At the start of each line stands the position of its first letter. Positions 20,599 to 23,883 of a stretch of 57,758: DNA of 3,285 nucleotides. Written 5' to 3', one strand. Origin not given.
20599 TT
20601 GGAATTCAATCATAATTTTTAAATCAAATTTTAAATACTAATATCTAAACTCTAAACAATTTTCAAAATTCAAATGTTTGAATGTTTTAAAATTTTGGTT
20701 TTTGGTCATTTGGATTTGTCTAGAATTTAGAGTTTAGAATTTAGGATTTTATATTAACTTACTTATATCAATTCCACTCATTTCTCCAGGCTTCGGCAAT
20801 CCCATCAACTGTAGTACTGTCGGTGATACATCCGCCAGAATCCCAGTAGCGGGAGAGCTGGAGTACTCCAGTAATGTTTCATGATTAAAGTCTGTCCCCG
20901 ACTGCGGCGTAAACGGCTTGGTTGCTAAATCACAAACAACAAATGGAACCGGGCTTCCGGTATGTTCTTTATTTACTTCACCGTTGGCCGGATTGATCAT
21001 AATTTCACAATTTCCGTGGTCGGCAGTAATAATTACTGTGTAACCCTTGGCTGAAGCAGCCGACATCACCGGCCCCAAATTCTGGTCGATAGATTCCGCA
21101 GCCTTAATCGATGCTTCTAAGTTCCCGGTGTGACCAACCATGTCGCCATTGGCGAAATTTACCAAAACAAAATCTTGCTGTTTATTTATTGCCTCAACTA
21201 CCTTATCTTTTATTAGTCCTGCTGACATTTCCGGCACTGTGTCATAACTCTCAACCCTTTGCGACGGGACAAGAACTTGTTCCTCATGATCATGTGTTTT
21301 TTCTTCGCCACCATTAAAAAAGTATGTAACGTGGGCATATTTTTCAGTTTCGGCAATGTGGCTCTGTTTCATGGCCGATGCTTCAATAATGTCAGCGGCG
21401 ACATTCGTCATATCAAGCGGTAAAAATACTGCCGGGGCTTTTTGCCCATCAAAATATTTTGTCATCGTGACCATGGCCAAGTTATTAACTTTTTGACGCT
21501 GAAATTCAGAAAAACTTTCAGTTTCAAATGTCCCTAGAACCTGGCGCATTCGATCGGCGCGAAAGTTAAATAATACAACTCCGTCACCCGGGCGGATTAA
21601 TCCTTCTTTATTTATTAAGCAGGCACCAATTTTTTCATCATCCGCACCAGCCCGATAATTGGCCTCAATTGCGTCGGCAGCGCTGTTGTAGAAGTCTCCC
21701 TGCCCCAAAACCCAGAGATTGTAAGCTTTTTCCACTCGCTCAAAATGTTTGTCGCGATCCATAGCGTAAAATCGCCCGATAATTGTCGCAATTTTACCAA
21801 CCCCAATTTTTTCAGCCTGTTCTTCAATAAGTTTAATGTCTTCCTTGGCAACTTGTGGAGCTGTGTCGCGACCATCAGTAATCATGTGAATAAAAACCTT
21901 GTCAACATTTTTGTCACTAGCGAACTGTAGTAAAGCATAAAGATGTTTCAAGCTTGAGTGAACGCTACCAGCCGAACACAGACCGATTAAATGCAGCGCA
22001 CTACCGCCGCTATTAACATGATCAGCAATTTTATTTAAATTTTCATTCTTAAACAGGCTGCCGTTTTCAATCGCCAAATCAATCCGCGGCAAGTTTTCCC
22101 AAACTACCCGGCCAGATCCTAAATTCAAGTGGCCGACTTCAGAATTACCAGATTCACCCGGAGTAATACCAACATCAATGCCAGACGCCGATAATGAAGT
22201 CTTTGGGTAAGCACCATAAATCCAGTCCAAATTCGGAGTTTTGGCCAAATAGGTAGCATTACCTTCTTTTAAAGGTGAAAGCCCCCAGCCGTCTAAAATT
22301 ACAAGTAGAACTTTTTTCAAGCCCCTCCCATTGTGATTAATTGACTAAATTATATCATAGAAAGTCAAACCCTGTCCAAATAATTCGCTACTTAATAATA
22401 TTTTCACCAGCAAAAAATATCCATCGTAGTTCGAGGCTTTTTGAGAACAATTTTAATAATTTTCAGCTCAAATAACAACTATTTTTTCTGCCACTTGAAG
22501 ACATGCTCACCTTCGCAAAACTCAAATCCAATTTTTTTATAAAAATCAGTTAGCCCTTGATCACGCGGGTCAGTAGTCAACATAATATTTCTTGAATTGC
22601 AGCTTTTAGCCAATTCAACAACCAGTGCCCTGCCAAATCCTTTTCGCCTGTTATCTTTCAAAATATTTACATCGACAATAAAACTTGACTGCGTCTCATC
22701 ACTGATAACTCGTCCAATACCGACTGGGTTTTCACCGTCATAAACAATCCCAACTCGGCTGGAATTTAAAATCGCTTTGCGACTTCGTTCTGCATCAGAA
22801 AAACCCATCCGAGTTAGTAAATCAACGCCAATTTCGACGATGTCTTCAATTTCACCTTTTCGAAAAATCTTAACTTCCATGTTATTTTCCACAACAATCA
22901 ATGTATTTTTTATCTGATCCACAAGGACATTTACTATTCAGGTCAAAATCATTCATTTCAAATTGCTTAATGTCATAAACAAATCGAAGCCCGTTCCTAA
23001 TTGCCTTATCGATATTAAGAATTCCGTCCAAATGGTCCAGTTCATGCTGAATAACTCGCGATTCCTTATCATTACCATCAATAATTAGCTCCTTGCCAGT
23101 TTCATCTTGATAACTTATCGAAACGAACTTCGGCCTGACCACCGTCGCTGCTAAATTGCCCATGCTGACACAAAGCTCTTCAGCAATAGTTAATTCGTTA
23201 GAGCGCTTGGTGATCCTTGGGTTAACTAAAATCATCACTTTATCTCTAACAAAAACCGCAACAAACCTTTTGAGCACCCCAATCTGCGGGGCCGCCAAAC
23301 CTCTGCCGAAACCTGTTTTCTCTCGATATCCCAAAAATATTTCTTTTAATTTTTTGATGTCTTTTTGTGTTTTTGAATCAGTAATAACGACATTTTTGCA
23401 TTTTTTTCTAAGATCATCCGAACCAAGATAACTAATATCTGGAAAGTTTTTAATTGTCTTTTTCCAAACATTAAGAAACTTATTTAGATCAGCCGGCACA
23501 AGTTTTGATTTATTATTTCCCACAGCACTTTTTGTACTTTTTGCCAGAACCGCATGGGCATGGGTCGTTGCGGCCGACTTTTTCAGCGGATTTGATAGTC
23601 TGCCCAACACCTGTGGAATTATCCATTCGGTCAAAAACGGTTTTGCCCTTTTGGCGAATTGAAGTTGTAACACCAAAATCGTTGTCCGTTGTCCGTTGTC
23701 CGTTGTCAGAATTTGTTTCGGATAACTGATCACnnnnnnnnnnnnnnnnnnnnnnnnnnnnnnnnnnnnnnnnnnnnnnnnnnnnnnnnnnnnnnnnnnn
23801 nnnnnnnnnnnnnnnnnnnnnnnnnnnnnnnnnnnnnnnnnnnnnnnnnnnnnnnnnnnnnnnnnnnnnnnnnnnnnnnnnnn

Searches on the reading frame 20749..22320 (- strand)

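Call 38: search_protein_families(library=pfam, proteins=[window:20749-22320:-], max_evalue=0.0001)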
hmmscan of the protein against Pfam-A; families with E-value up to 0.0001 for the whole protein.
window:20749-22320:- (523 aa): 3 families
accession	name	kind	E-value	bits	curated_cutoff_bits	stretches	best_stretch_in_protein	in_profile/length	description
PF06415.18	iPGM_N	-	5.2e-73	245.6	27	1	80-289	1-215/217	BPG-independent PGAM N-terminus (iPGM_N)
PF01676.23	Metalloenzyme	-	1.9e-69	234.4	24.3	1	2-509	1-251/252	Metalloenzyme superfamily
PF01663.27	Phosphodiest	-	3e-07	30.8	23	1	329-436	103-220/342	Type I phosphodiesterase / nucleotide pyrophosphatase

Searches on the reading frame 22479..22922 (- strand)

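Call 38: search_protein_families(library=pfam, proteins=[window:22479-22922:-], max_evalue=0.0001)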
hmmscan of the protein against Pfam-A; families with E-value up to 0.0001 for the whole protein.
window:22479-22922:- (147 aa): 4 families
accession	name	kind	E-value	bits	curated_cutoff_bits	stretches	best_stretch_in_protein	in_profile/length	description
PF13673.13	Acetyltransf_10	-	5.5e-09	36.5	23.6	1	45-143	20-117/128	Acetyltransferase (GNAT) domain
PF00583.31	Acetyltransf_1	-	2.2e-08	34.8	20.7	1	54-133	32-116/116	Acetyltransferase (GNAT) family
PF13508.13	Acetyltransf_7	-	7.3e-08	33.1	27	1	55-134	3-83/84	Acetyltransferase (GNAT) domain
PF08445.16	FR47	-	4.7e-07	30.2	22.1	1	77-135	19-79/86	FR47-like protein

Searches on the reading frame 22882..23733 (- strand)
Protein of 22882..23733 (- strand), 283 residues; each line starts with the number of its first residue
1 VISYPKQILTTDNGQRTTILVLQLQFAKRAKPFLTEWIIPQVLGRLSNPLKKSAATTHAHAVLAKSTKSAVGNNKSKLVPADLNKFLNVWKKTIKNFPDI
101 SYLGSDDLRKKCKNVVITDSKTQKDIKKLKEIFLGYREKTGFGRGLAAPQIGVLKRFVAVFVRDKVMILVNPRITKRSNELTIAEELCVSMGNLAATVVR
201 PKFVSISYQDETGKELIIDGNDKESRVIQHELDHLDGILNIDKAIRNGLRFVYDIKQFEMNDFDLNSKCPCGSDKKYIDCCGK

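Call 38: search_protein_families(library=pfam, proteins=[window:22882-23733:-], max_evalue=0.0001)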
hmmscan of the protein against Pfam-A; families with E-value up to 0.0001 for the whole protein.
window:22882-23733:- (283 aa): 1 family
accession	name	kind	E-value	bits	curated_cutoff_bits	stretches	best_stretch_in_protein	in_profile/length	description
PF01327.26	Pep_deformylase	-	2.2e-34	118.8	22.8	1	100-245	4-151/156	Polypeptide deformylase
